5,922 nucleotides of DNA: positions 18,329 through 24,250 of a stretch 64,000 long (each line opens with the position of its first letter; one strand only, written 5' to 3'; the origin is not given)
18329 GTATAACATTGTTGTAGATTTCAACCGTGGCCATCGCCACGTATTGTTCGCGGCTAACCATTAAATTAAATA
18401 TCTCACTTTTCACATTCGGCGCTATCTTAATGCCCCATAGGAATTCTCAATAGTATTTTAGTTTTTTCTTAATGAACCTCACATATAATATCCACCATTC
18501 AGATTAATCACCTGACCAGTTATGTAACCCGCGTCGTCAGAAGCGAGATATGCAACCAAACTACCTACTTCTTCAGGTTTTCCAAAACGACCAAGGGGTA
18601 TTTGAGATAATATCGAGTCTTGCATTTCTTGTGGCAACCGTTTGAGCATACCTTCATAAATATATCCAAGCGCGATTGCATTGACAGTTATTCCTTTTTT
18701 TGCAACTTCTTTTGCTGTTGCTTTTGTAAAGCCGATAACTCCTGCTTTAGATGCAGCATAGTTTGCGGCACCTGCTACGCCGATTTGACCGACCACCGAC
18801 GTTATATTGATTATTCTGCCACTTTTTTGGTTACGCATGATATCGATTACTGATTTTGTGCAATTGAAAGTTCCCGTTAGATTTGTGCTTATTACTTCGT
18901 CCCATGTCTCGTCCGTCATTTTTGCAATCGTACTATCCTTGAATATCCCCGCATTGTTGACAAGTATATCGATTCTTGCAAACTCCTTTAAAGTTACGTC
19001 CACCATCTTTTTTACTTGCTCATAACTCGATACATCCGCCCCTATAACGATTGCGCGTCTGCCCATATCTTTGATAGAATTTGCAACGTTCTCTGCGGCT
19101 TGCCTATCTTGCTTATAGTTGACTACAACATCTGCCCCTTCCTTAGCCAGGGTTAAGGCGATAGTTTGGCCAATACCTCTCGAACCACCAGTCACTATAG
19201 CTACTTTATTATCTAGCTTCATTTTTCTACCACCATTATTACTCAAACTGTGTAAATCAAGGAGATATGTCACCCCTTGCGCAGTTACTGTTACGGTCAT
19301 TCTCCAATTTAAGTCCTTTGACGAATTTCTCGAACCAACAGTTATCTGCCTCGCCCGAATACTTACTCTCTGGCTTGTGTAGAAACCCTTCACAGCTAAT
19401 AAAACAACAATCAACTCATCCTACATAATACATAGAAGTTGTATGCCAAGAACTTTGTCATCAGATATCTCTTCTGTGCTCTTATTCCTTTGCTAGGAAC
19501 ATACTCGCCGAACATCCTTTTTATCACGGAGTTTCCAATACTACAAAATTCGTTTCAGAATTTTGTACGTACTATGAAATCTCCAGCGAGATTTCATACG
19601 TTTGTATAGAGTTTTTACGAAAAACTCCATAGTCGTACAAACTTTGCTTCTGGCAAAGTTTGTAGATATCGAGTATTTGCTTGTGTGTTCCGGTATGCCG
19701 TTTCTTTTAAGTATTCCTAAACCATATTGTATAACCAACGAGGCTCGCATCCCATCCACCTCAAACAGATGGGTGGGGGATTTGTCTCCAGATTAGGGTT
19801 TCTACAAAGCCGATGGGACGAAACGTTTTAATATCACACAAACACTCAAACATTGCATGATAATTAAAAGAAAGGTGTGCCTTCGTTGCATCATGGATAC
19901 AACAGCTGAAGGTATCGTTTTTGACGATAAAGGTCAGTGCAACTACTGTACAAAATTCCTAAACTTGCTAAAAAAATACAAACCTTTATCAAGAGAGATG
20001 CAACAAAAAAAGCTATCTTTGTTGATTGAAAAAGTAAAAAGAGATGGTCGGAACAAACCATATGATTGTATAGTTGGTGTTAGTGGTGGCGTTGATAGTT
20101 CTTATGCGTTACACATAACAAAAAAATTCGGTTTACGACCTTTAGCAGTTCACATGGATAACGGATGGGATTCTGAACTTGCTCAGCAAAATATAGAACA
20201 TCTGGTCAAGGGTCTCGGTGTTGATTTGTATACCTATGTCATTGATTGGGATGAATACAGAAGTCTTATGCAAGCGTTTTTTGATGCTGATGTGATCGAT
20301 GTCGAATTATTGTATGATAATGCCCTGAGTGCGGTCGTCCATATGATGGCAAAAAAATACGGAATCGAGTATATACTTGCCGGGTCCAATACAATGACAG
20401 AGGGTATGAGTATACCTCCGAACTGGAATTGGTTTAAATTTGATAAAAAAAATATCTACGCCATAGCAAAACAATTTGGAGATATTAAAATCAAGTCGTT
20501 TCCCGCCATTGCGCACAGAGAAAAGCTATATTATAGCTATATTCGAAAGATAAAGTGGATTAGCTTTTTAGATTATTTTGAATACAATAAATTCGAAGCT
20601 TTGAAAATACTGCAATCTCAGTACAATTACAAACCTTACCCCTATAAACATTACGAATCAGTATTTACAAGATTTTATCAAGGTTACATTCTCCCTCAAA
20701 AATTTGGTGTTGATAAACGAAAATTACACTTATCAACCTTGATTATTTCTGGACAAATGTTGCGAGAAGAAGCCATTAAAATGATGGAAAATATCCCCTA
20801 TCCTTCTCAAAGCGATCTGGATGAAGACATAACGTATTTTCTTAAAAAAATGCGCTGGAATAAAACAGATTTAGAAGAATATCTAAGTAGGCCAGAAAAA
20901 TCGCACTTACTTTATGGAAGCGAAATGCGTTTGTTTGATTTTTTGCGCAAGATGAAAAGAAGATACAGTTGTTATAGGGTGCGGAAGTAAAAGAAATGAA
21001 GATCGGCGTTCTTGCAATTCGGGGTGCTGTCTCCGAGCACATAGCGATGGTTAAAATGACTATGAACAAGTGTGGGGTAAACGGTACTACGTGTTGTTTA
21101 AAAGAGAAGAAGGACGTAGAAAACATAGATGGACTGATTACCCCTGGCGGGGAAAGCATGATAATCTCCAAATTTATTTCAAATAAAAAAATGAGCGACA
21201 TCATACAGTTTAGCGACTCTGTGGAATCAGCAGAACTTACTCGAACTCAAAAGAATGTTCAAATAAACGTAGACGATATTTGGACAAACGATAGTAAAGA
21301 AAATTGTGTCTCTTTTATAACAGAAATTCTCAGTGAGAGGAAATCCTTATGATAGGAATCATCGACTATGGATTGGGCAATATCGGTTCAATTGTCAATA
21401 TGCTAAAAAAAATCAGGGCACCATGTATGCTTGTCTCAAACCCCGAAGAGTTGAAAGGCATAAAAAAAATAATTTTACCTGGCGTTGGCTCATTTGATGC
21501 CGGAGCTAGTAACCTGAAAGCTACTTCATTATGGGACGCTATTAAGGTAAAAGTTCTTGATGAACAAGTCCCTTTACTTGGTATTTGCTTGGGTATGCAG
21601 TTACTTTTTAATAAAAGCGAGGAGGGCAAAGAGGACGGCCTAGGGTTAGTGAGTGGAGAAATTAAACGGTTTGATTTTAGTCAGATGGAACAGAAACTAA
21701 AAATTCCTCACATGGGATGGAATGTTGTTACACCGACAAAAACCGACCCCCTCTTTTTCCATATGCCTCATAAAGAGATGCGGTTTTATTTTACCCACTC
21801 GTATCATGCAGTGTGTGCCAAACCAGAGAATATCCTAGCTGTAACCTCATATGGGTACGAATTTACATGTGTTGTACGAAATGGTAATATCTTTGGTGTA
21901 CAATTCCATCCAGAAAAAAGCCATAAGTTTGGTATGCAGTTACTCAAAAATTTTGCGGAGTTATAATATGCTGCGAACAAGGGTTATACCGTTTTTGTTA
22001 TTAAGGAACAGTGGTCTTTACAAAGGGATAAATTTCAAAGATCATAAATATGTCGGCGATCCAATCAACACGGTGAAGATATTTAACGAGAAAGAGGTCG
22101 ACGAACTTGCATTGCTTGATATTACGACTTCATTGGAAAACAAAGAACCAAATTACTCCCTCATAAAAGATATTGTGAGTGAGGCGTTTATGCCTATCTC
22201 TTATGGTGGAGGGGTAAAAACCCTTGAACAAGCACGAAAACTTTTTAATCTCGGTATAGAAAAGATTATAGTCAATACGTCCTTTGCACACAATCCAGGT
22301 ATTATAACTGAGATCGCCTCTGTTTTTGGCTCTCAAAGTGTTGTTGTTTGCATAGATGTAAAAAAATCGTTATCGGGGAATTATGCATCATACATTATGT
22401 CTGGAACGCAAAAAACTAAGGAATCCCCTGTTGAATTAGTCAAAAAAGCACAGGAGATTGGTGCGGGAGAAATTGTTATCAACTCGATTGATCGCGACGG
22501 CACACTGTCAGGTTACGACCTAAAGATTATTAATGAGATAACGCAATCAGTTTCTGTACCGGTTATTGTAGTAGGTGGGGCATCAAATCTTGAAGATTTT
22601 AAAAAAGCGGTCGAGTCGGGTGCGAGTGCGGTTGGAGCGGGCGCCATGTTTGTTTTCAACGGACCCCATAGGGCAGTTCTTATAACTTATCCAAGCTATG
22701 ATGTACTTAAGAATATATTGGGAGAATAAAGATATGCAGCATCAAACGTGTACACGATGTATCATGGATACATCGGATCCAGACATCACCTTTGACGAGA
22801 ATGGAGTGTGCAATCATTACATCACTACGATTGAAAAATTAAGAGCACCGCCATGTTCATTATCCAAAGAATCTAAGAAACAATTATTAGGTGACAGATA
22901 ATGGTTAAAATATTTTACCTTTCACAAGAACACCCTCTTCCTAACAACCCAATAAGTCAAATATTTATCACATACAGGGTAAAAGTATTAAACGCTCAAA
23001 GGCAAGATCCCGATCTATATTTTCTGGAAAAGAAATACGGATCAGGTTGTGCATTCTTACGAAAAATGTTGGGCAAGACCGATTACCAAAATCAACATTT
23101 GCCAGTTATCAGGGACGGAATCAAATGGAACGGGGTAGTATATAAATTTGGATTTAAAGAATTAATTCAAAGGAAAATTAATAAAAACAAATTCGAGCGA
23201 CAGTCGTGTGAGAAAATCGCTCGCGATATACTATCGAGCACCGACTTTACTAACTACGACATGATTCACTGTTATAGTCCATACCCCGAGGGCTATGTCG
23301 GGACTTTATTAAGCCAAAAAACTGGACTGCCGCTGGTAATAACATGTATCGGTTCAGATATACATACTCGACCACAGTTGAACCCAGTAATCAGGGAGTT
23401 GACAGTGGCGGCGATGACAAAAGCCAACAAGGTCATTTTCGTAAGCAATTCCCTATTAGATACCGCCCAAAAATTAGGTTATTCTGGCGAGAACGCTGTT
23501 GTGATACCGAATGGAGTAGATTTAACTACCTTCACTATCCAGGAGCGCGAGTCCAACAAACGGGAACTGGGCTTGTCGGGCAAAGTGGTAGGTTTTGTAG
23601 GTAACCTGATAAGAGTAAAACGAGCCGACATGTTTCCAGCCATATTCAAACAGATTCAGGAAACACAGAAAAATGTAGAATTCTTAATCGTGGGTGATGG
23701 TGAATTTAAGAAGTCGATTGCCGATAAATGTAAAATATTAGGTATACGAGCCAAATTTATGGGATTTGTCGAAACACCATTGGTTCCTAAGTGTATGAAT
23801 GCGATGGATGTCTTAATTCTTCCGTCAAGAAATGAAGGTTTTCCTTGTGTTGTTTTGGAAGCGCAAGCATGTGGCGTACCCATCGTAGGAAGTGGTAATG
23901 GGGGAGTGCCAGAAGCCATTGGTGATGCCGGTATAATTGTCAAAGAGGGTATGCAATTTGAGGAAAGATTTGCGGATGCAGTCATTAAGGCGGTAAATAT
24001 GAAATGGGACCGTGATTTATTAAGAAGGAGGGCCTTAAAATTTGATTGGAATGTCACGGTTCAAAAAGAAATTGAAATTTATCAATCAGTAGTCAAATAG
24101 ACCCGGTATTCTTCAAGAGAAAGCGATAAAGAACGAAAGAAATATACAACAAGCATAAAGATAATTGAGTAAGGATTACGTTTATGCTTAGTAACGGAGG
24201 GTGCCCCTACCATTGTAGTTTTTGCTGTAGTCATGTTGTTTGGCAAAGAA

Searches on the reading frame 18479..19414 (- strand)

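Call 7: search_protein_families(library=pfam, proteins=[window:18479-19414:-], max_evalue=0.001)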
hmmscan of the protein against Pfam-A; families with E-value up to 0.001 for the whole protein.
window:18479-19414:- (311 aa): 4 families
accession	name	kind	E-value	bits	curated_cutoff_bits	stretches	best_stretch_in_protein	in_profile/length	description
PF13561.12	adh_short_C2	-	2.3e-67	227.5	27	1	79-309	6-235/236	Enoyl-(Acyl carrier protein) reductase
PF00106.31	adh_short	-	1.9e-62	210.6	26.6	1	70-263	1-193/195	short chain dehydrogenase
PF08659.16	KR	-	3.1e-22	79.8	22.6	1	73-252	4-178/180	KR domain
PF08643.16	DUF1776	-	0.00036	20.5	25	1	158-252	103-199/294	Fungal family of unknown function (DUF1776)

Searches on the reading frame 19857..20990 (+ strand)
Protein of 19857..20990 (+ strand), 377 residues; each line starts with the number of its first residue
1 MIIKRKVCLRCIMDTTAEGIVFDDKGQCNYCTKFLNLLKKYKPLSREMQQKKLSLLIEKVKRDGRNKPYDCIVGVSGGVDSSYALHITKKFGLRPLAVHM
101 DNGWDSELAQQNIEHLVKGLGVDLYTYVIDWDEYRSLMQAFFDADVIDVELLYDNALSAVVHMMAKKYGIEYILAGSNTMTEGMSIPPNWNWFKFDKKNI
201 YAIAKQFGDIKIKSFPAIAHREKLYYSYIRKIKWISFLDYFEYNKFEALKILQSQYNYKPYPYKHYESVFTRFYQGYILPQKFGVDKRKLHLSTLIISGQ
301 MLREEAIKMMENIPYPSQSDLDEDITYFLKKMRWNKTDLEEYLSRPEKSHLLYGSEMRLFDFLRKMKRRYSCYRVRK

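Call 7: search_protein_families(library=pfam, proteins=[window:19857-20990:+], max_evalue=0.001)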
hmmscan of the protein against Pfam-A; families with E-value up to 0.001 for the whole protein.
window:19857-20990:+ (377 aa): 2 families
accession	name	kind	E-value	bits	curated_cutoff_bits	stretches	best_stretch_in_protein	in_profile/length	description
PF02540.23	NAD_synthase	-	9.5e-05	22.1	21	1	57-164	10-111/242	NAD synthase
PF03054.22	tRNA_Me_trans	-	0.0007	19.7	20.6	0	72-111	4-42/202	tRNA methyl transferase HUP domain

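Call 71: search_protein_families(library=ncbifam, proteins=[window:19857-20990:+], max_evalue=1e-10)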
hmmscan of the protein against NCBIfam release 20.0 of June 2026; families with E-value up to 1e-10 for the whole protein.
window:19857-20990:+ (377 aa): 1 family
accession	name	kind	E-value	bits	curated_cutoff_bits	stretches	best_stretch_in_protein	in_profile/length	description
TIGR03573.1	WbuX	subfamily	3.1e-83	280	203.2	1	6-342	2-342/344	N-acetyl sugar amidotransferase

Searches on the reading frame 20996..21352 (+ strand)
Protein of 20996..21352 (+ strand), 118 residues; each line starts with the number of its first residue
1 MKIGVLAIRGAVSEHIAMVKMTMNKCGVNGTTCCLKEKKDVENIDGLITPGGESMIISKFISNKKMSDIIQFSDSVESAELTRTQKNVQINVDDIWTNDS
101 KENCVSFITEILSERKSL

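Call 8: search_protein_families(library=pfam, proteins=[window:20996-21352:+], max_evalue=0.001)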
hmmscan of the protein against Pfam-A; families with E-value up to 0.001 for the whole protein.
window:20996-21352:+ (118 aa): 1 family
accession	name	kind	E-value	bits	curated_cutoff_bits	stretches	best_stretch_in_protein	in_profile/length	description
PF01174.25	SNO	-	3.2e-11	43.9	27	1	5-72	1-63/188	SNO glutamine amidotransferase family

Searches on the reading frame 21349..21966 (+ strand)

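Call 8: search_protein_families(library=pfam, proteins=[window:21349-21966:+], max_evalue=0.001)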
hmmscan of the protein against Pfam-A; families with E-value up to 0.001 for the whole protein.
window:21349-21966:+ (205 aa): 4 families
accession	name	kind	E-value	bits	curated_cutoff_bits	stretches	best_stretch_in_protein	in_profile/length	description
PF00117.34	GATase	-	4e-23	82.5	22.8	1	4-202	2-186/190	Glutamine amidotransferase class-I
PF01174.25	SNO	-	4.4e-09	36.9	27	1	14-192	10-173/188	SNO glutamine amidotransferase family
PF07722.19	Peptidase_C26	-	2.2e-05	24.8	20.5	1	67-189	99-219/219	Peptidase C26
PF07685.20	GATase_3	-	0.00069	19.7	27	1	29-104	30-114/196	CobB/CobQ-like glutamine amidotransferase domain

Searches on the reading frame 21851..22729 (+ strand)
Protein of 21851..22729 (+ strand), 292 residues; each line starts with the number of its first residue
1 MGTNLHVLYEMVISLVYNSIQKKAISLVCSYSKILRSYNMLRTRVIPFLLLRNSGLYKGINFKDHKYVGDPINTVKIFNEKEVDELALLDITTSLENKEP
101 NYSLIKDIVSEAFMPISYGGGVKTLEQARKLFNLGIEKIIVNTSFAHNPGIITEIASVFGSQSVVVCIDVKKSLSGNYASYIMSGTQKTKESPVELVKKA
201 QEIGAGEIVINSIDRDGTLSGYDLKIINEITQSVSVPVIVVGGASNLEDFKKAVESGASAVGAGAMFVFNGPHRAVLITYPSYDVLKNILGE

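Call 8: search_protein_families(library=pfam, proteins=[window:21851-22729:+], max_evalue=0.001)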
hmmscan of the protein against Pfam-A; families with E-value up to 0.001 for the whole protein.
window:21851-22729:+ (292 aa): 7 families
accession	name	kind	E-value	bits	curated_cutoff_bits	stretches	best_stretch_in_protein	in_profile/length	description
PF00977.27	His_biosynth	-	3.3e-59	200.6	23.6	1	45-268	2-223/228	Histidine biosynthesis protein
PF01207.24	Dus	-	2.9e-07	30.3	20.4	1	186-262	133-212/311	Dihydrouridine synthase (Dus)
PF05690.20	ThiG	-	9e-06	25.7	23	0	103-150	165-212/247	Thiazole biosynthesis protein ThiG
PF01180.27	DHO_dh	-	2.3e-05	24.2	27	1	224-276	227-281/291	Dihydroorotate dehydrogenase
PF00478.31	IMPDH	-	7.1e-05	22.4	25.6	1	121-267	102-239/345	IMP dehydrogenase / GMP reductase domain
PF04131.20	NanE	-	7.9e-05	22.4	27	0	92-148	124-179/192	Putative N-acetylmannosamine-6-phosphate epimerase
PF03060.21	NMO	-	0.00019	21.4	28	1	223-268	181-226/331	Nitronate monooxygenase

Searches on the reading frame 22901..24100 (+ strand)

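Call 8: search_protein_families(library=pfam, proteins=[window:22901-24100:+], max_evalue=0.001)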
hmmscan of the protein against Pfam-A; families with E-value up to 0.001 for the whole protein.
window:22901-24100:+ (399 aa): 6 families
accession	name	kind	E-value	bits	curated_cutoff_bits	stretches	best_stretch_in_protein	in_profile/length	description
PF13692.12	Glyco_trans_1_4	-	1.2e-30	107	27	1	228-365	2-140/142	Glycosyl transferases group 1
PF00534.26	Glycos_transf_1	-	2.1e-28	99.4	26.4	1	215-375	3-166/172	Glycosyl transferases group 1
PF13439.12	Glyco_transf_4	-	3.3e-13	50.5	28.5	1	114-209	71-169/170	Glycosyltransferase Family 4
PF13477.12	Glyco_trans_4_2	-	2.7e-08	34.5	23.4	1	114-182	70-139/139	Glycosyl transferase 4-like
PF13579.12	Glyco_trans_4_4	-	3.1e-08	34.6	29.7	1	118-205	71-158/158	Glycosyl transferase 4-like domain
PF20706.3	GT4-conflict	-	2.2e-07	30.6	26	1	299-343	279-323/385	Family 4 Glycosyltransferase in conflict systems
